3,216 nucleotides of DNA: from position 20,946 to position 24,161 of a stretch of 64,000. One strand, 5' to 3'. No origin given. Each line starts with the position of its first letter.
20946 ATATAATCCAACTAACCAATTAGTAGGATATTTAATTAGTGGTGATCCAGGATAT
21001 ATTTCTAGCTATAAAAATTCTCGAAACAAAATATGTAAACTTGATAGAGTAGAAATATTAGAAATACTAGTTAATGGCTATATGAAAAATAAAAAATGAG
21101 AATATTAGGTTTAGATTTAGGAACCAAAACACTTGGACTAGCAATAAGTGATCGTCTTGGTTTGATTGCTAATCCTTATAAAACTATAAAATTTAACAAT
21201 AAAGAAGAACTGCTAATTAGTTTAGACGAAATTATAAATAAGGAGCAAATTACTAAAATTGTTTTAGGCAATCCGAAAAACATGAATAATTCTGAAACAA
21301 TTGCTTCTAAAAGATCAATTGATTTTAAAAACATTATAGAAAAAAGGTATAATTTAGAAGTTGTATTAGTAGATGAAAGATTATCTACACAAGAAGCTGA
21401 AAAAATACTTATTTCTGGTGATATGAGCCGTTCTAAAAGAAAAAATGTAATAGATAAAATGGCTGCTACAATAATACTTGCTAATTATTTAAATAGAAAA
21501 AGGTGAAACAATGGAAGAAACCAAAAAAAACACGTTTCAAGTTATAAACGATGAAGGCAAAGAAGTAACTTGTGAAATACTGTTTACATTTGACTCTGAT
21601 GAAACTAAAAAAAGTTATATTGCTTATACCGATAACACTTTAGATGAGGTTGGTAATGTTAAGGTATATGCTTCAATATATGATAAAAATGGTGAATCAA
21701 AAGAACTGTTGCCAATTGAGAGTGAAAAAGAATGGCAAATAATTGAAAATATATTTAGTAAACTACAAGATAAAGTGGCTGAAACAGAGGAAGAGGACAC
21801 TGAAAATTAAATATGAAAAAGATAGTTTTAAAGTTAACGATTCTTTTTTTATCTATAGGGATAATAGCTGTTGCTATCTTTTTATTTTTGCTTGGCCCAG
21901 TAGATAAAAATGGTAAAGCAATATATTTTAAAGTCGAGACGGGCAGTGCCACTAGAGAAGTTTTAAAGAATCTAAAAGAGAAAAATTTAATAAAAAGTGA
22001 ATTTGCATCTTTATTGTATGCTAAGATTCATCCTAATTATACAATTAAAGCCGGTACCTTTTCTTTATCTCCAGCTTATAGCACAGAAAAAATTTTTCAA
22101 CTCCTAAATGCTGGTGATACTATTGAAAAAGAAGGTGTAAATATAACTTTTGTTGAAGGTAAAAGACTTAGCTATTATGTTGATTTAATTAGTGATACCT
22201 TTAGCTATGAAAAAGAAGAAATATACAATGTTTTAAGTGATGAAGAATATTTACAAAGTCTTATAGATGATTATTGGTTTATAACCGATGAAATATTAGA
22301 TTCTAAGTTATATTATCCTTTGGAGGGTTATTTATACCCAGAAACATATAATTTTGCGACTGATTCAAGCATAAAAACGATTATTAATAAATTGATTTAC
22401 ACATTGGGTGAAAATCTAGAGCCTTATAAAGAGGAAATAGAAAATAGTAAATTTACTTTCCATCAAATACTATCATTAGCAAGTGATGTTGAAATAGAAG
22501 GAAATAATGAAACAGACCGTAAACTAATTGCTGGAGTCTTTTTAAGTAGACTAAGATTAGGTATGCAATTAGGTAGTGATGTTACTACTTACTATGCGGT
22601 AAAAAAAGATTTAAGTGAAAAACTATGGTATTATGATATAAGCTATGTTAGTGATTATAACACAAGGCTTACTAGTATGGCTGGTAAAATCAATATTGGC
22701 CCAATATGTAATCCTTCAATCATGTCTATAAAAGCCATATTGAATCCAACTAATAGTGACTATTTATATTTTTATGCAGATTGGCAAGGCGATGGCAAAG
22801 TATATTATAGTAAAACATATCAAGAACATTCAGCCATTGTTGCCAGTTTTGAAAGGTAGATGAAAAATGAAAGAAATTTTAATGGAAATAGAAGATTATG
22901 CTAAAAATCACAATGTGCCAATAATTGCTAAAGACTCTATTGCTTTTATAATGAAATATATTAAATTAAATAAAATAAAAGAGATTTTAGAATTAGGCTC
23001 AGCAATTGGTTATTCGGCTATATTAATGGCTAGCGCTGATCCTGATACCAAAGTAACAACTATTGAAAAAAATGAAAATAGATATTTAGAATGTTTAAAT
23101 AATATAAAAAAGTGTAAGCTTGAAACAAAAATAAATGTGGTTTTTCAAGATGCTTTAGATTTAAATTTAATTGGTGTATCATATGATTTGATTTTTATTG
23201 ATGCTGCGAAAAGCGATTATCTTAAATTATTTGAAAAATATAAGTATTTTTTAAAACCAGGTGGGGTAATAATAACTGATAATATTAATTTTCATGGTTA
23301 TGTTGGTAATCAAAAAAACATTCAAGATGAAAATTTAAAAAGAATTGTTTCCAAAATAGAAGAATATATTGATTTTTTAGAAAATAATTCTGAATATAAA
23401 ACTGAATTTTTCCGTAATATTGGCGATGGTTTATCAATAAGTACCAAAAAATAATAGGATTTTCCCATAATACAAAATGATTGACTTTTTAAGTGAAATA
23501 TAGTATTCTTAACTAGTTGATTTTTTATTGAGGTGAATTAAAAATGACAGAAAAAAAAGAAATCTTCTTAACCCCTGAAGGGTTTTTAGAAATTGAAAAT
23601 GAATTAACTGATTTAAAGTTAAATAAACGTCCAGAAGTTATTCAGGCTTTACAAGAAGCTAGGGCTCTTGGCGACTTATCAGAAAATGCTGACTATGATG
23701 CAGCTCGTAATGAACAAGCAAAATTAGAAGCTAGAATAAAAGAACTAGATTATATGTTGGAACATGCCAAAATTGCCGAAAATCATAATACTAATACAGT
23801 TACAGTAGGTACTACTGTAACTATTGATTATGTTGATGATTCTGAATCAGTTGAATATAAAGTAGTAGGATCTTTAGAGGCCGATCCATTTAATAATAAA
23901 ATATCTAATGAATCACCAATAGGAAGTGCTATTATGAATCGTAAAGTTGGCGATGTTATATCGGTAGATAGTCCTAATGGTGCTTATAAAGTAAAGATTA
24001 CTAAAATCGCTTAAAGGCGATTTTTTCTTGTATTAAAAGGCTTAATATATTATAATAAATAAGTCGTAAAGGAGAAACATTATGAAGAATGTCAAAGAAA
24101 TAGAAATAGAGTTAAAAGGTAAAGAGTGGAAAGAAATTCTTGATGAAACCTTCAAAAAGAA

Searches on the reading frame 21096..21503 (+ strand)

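Call 7: search_protein_families(library=pfam, proteins=[window:21096-21503:+], max_evalue=0.001)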
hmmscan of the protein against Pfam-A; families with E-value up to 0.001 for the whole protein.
window:21096-21503:+ (136 aa): 1 family
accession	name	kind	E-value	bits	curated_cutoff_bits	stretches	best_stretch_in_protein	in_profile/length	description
PF03652.20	RuvX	-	2e-42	145.1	29.2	1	1-133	1-133/134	Holliday junction resolvase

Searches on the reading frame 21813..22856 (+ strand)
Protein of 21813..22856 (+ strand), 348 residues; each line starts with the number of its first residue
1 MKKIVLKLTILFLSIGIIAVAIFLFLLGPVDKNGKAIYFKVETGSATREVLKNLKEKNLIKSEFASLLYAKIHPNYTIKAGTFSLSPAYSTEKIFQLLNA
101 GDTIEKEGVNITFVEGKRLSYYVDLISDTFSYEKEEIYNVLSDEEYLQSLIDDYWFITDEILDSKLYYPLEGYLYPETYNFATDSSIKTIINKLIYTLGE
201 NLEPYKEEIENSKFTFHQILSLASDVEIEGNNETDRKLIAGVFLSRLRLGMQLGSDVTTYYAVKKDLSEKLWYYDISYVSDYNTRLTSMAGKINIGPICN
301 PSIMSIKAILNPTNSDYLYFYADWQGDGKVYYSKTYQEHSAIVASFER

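Call 7: search_protein_families(library=pfam, proteins=[window:21813-22856:+], max_evalue=0.001)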
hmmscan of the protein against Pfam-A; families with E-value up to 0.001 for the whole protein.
window:21813-22856:+ (348 aa): 1 family
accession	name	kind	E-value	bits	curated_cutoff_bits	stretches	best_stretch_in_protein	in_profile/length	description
PF02618.21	YceG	-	9.4e-61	206.1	32.4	1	39-343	1-273/275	YceG-like family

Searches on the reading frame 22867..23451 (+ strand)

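Call 7: search_protein_families(library=pfam, proteins=[window:22867-23451:+], max_evalue=0.001)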
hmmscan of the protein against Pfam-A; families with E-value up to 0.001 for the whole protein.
window:22867-23451:+ (195 aa): 9 families
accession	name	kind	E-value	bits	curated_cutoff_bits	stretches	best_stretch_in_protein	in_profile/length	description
PF01596.23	Methyltransf_3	-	2.1e-22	79.9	22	1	15-164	23-177/204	O-methyltransferase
PF13578.12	Methyltransf_24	-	1.1e-08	36.3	26.3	1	41-140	1-105/105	Methyltransferase domain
PF01135.25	PCMT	-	1.4e-08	35.2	20.3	1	18-137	55-171/210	Protein-L-isoaspartate(D-aspartate) O-methyltransferase (PCMT)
PF02390.23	Methyltransf_4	-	7.1e-08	32.5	24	1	39-98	4-62/173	Putative methyltransferase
PF13649.12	Methyltransf_25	-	7e-06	27.1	27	1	40-133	1-97/97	Methyltransferase domain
PF02527.21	GidB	-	0.00011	22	27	1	27-136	40-145/184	rRNA small subunit methyltransferase G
PF02475.24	TRM5-TYW2_MTfase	-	0.00018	21.9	28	0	39-136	39-134/164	TRM5/TYW2 methyltransferase domain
PF05175.20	MTS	-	0.00036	20.6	23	1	27-109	22-102/170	Methyltransferase small domain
PF08704.16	GCD14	-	0.00041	20.5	26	1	14-112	18-120/247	tRNA methyltransferase complex GCD14 subunit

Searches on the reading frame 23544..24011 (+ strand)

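Call 7: search_protein_families(library=pfam, proteins=[window:23544-24011:+], max_evalue=0.001)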
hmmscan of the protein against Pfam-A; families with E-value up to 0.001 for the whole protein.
window:23544-24011:+ (156 aa): 2 families
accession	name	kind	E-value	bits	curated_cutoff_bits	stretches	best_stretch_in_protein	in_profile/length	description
PF03449.20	GreA_GreB_N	-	8.7e-28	96.8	24.5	1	7-77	1-71/71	Transcription elongation factor, N-terminal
PF01272.25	GreA_GreB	-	2.1e-25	88.9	26.9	1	83-155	3-75/77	Transcription elongation factor, GreA/GreB, C-term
